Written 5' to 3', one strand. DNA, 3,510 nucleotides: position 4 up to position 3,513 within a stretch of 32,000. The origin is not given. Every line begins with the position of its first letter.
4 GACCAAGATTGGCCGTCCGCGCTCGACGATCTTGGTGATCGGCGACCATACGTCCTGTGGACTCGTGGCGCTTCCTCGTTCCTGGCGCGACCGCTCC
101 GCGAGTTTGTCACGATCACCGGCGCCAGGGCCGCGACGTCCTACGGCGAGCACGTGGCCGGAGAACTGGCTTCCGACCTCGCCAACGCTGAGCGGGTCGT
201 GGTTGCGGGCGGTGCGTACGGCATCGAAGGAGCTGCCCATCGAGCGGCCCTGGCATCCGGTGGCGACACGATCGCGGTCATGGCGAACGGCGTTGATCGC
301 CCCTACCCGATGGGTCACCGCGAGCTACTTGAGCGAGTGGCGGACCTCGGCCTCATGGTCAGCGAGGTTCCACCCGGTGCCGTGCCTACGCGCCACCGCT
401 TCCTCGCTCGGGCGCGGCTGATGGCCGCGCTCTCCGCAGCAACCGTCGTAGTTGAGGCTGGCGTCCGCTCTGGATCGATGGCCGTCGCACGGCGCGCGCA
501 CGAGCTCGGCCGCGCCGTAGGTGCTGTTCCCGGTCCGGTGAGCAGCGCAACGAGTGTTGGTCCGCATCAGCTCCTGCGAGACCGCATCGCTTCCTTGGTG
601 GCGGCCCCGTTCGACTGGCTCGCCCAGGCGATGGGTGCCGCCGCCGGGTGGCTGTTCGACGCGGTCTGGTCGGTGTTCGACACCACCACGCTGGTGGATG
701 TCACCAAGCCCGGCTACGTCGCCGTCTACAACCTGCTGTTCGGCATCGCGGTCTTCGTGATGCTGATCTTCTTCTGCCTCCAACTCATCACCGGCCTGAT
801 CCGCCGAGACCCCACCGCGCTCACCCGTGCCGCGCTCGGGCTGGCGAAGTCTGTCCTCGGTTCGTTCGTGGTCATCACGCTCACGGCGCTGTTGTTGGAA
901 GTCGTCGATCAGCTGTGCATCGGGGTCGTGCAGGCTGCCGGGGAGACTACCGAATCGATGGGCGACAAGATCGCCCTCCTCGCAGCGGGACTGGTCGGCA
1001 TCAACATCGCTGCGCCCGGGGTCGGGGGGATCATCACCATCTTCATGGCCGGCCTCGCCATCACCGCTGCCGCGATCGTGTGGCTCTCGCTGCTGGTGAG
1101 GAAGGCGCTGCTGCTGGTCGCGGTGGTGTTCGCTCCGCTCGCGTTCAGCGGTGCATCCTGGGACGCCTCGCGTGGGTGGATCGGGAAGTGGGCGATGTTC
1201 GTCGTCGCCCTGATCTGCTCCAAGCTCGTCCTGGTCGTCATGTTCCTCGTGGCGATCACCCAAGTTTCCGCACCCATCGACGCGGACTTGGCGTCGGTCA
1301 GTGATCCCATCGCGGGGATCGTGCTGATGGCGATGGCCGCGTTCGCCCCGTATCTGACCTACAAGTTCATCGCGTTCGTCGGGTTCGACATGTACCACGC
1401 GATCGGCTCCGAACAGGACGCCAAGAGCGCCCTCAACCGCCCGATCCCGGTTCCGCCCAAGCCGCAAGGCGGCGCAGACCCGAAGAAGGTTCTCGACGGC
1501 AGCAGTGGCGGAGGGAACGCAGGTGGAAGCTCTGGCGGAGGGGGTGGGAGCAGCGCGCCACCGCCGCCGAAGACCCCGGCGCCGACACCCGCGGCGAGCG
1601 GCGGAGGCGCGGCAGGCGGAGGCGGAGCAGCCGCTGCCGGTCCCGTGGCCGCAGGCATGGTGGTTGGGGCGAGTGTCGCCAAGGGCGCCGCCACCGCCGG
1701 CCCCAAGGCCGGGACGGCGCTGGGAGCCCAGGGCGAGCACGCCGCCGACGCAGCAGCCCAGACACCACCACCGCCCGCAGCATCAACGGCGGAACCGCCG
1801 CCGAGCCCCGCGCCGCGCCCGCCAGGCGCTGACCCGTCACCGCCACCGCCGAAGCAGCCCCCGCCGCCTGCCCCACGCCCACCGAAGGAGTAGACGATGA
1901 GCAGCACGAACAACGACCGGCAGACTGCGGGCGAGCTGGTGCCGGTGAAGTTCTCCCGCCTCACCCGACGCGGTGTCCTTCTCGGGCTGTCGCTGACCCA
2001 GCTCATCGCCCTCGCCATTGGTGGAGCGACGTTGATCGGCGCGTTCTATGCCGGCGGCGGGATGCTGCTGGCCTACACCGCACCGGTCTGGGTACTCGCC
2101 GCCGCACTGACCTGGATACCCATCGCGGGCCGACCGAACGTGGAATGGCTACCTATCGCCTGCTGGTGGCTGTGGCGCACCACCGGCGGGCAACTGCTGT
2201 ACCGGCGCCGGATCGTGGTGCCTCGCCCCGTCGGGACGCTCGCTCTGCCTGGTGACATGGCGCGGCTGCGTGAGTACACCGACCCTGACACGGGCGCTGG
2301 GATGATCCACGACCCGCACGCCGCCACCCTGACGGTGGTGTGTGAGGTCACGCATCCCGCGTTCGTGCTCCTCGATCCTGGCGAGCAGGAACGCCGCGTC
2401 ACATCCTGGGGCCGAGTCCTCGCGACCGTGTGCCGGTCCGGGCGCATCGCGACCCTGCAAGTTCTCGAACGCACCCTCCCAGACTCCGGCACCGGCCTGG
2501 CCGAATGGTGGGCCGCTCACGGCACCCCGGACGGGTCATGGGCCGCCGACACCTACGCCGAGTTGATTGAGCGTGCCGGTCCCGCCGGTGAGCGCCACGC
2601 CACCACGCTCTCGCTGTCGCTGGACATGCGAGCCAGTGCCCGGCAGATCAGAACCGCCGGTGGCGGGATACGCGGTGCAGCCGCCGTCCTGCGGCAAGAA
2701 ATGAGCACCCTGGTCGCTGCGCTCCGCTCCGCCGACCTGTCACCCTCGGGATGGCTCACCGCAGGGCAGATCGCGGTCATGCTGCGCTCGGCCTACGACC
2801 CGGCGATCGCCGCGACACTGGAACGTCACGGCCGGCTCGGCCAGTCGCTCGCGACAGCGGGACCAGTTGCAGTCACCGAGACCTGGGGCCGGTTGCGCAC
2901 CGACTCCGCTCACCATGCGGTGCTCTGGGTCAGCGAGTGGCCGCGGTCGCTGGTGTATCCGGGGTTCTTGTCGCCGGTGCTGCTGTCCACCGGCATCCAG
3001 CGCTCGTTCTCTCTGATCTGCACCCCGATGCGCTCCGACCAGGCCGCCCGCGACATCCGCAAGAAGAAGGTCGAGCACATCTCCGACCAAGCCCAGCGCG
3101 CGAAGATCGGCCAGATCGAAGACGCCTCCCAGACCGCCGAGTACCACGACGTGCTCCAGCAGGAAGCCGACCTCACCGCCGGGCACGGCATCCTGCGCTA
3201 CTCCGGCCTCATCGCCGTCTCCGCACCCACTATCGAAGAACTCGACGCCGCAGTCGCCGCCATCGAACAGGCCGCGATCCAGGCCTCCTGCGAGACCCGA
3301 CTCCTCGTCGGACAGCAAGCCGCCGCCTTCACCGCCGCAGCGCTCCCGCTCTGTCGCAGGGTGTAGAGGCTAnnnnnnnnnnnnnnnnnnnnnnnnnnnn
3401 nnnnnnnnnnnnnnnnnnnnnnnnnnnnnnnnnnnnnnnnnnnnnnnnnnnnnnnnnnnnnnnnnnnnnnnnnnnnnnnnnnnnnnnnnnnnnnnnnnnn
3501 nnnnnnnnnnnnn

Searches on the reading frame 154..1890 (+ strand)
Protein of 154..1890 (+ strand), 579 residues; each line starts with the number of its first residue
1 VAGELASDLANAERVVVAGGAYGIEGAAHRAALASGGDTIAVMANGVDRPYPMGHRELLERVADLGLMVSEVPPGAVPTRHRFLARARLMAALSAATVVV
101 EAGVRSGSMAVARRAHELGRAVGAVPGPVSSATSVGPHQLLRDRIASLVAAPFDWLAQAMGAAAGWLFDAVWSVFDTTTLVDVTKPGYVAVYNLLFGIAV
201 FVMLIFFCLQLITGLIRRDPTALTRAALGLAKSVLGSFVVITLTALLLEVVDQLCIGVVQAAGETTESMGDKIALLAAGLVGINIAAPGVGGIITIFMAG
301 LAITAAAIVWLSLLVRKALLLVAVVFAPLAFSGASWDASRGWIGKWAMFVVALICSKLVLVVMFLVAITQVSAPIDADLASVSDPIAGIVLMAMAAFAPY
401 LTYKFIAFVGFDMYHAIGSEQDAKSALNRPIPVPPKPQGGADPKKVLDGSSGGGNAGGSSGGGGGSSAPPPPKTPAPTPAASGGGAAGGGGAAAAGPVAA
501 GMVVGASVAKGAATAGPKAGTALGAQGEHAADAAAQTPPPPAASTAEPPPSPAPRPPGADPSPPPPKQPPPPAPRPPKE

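Call 6: search_protein_families(library=pfam, proteins=[window:154-1890:+], max_evalue=0.1)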
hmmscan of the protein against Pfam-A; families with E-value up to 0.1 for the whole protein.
window:154-1890:+ (579 aa): 1 family
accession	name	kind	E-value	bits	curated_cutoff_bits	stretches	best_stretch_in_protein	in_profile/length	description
PF02481.21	DNA_processg_A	-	9e-43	146.4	29.6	1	2-149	63-210/212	DNA recombination-mediator protein A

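Call 7: search_protein_families(library=ncbifam, proteins=[window:154-1890:+], max_evalue=0.1)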
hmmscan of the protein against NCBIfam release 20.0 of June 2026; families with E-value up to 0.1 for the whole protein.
window:154-1890:+ (579 aa): 3 families
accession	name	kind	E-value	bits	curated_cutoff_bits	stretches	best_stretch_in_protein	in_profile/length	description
TIGR00732.1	dprA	equivalog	1.1e-41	142.4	191.15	1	3-143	64-205/220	DNA-processing protein DprA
NF008007.0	PRK10736.1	equivalog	1.7e-34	119.6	495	1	5-169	129-292/374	DNA-protecting protein DprA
NF047967.1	SCO6881_fam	exception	3.2e-34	118.5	325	1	154-408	33-283/329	SCO6881 family protein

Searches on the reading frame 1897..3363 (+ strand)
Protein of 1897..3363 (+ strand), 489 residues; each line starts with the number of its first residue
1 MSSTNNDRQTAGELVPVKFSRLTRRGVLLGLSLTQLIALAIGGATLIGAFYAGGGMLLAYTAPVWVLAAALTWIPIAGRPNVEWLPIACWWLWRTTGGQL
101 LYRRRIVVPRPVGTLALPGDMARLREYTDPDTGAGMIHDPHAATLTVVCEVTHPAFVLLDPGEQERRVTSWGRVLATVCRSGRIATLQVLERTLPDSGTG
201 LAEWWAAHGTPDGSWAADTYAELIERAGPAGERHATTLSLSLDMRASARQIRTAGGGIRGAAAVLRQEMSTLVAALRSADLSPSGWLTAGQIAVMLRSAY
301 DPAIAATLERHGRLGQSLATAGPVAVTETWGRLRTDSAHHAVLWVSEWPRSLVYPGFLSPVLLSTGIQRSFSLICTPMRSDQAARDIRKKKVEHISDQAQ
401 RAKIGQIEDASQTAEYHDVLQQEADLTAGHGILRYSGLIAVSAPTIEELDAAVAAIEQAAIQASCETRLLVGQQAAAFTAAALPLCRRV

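Call 6: search_protein_families(library=pfam, proteins=[window:1897-3363:+], max_evalue=0.1)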
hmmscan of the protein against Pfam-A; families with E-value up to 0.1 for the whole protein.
window:1897-3363:+ (489 aa): 3 families
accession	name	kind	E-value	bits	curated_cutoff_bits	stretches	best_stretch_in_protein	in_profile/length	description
PF11203.13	EccE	-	0.0025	18.6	23.7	1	233-345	4-97/97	Putative type VII ESX secretion system translocon, EccE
PF12666.12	PrgI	-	0.0028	18.6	27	1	27-69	13-59/91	PrgI family protein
PF10643.14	Cytochrome-c551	-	0.0057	16.7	27.1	1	34-72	7-45/216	Photosystem P840 reaction-centre cytochrome c-551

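Call 7: search_protein_families(library=ncbifam, proteins=[window:1897-3363:+], max_evalue=0.1)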
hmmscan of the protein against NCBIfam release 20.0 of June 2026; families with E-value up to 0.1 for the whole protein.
window:1897-3363:+ (489 aa): 2 families
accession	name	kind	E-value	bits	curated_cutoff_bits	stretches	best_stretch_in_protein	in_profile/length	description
NF042935.1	SCO6880_fam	subfamily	5.2e-139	464.2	60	1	20-486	6-476/477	SCO6880 family protein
NF045971.1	conju_CD1110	equivalog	2.7e-05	22.7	325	1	332-487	203-363/752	VirB4-like conjugal transfer ATPase, CD1110 family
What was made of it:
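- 1897..3366 (+): SCO6880-family T4SS gene. Its stop codon is the left edge of the cargo hotspot. NCBIfam SCO6880_fam 5e-139 (call 7).
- Checked: 1897-3366 matches NCBIfam SCO6880_fam at 5e-139 (call 7).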
